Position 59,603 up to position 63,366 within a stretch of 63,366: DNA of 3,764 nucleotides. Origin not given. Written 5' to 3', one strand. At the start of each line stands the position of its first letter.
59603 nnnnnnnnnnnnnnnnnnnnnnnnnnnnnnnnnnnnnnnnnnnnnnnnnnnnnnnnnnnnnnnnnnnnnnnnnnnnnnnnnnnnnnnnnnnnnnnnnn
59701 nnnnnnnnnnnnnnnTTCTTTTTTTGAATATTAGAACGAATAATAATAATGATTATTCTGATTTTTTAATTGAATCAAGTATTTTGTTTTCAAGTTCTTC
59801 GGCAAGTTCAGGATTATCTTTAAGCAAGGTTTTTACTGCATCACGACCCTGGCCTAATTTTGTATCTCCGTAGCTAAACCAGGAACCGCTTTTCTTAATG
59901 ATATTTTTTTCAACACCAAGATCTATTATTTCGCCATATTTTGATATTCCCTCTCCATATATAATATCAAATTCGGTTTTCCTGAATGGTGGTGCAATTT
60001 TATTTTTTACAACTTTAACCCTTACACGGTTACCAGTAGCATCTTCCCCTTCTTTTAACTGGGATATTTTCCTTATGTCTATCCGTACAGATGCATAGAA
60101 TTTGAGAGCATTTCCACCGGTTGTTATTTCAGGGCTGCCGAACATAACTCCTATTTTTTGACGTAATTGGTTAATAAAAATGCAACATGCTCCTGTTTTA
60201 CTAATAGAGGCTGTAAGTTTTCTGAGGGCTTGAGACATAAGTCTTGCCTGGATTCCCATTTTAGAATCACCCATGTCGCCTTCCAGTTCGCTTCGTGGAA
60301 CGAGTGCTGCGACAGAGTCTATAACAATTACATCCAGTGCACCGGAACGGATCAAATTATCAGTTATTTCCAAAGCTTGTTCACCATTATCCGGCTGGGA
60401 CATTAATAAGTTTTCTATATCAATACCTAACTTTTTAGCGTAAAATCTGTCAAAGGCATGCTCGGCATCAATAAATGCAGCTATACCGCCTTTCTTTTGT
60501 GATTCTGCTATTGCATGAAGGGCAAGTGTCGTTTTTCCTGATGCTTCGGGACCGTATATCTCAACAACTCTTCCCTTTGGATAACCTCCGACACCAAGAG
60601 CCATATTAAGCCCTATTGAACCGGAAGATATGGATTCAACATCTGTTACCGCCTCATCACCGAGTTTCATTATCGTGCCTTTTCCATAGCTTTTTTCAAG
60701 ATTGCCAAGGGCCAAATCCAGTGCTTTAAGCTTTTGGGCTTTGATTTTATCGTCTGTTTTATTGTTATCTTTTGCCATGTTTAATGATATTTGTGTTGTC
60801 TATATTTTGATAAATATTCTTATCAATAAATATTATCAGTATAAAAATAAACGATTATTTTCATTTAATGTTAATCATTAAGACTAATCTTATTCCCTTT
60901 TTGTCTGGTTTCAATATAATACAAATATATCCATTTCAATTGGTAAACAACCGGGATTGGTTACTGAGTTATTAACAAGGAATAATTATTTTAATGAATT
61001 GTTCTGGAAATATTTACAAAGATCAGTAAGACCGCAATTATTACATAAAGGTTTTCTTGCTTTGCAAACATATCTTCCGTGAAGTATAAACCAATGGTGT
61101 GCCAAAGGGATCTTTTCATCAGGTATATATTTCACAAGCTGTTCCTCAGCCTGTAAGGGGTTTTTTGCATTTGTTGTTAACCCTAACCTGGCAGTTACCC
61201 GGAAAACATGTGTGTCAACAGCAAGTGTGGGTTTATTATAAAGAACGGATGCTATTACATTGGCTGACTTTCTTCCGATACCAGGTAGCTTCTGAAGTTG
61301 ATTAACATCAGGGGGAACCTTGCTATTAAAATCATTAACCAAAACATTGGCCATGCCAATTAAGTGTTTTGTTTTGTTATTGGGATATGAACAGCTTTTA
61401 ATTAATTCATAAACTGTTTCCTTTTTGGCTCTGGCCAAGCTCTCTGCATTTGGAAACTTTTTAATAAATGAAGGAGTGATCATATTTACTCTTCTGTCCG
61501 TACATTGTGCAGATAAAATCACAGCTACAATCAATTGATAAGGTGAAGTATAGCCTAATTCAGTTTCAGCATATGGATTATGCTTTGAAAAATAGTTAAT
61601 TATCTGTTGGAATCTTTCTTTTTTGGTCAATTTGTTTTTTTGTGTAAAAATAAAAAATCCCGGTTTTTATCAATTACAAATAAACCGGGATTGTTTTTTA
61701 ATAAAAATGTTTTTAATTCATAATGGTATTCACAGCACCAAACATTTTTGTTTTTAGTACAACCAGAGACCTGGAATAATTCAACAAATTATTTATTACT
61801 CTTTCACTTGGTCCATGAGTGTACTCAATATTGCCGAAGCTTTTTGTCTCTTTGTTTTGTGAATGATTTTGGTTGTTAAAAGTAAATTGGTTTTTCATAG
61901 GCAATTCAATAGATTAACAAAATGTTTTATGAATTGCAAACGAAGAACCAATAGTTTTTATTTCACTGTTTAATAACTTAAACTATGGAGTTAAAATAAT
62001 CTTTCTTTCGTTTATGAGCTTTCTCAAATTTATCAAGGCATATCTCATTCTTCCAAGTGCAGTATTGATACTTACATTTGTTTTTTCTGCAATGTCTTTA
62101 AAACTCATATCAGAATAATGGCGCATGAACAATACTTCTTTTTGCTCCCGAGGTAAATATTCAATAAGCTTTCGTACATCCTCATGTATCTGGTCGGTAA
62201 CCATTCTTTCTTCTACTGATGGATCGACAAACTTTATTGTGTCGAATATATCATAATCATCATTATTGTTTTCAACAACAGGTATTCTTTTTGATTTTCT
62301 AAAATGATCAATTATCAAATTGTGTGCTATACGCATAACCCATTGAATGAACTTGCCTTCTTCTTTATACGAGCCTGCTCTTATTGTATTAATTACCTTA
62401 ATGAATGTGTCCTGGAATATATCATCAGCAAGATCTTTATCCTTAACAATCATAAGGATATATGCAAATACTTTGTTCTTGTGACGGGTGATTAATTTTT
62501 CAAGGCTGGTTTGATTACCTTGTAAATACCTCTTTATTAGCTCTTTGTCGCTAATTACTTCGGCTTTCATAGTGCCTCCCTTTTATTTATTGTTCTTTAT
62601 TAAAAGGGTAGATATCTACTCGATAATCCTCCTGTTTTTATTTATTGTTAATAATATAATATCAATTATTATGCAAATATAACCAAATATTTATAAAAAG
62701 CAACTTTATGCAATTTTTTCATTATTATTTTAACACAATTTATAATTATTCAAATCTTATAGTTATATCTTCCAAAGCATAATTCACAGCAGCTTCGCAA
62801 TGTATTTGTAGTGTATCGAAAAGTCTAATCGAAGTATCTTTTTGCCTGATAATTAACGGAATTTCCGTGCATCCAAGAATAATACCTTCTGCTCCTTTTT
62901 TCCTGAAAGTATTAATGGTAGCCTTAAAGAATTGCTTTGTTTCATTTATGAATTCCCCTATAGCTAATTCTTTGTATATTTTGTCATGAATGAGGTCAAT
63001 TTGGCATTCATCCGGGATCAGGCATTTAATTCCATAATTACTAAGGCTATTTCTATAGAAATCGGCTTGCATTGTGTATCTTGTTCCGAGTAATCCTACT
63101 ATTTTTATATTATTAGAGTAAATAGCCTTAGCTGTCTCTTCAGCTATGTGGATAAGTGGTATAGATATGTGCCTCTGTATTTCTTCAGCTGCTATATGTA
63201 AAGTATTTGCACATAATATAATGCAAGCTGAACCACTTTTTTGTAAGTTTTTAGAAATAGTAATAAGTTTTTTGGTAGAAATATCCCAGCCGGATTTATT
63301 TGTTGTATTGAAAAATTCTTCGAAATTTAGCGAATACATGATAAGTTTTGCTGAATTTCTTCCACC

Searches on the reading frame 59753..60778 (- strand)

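Call 60: search_protein_families(library=pfam, proteins=[window:59753-60778:-], max_evalue=0.001)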
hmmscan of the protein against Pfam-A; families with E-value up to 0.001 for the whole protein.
window:59753-60778:- (341 aa): 7 families
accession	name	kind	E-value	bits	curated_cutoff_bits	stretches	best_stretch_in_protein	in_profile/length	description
PF00154.27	RecA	-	1.4e-137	457.8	27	1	18-279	1-262/262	recA bacterial DNA recombination protein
PF21096.2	RecA_C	-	1.8e-26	92.4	27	1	282-337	1-56/57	RecA C-terminal domain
PF06745.19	ATPase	-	3.4e-08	33.6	26.6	1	53-127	4-80/231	KaiC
PF08423.17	Rad51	-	9.6e-07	28.7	22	1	48-237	6-211/244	Rad51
PF13479.12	AAA_24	-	1.6e-05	25.3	27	1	70-161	3-78/195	AAA domain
PF01637.24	ATPase_2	-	3.5e-05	24.2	33.2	1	71-127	22-69/225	ATPase domain predominantly from Archaea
PF13481.12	AAA_25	-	0.0003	20.9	27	0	66-113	30-92/195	AAA domain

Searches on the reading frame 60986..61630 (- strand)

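Call 60: search_protein_families(library=pfam, proteins=[window:60986-61630:-], max_evalue=0.001)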
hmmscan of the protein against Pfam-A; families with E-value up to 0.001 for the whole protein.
window:60986-61630:- (214 aa): 4 families
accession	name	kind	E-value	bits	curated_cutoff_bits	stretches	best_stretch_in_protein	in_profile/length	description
PF00730.31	HhH-GPD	-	4.2e-24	85.4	26.2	1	35-170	1-107/108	HhH-GPD superfamily base excision DNA repair protein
PF00633.29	HHH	-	3.8e-07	30.1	24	1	101-128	2-29/30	Helix-hairpin-helix motif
PF10576.14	EndIII_4Fe-2S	-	0.00013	22.6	20.5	1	189-205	1-17/17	Iron-sulfur binding domain of endonuclease III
PF21176.3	RecR_HhH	-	0.00013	22.2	27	1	109-129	5-25/45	RecR, helix-hairpin-helix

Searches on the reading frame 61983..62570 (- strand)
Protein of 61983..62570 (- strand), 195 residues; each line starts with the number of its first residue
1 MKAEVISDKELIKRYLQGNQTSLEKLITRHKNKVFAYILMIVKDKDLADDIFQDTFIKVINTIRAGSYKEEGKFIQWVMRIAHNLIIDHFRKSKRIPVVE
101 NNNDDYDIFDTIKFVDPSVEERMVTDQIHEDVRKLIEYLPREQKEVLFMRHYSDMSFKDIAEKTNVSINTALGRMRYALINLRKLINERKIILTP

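Call 60: search_protein_families(library=pfam, proteins=[window:61983-62570:-], max_evalue=0.001)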
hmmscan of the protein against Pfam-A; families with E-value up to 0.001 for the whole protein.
window:61983-62570:- (195 aa): 3 families
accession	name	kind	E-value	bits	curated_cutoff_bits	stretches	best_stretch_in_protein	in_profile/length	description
PF04542.20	Sigma70_r2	-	7.5e-14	51.7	24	1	26-95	1-70/71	Sigma-70 region 2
PF08281.18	Sigma70_r4_2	-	8.9e-11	41.7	25.7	1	130-170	2-42/54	Sigma-70, region 4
PF04545.22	Sigma70_r4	-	1.6e-06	28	24.1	1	137-184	3-50/50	Sigma-70, region 4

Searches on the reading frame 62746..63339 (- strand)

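Call 60: search_protein_families(library=pfam, proteins=[window:62746-63339:-], max_evalue=0.001)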
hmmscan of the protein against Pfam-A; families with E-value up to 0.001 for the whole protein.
window:62746-63339:- (197 aa): 1 family
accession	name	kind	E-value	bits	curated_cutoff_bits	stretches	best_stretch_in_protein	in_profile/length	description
PF01177.27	Asp_Glu_race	-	2.8e-33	115.9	31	1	17-184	48-211/211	Asp/Glu/Hydantoin racemase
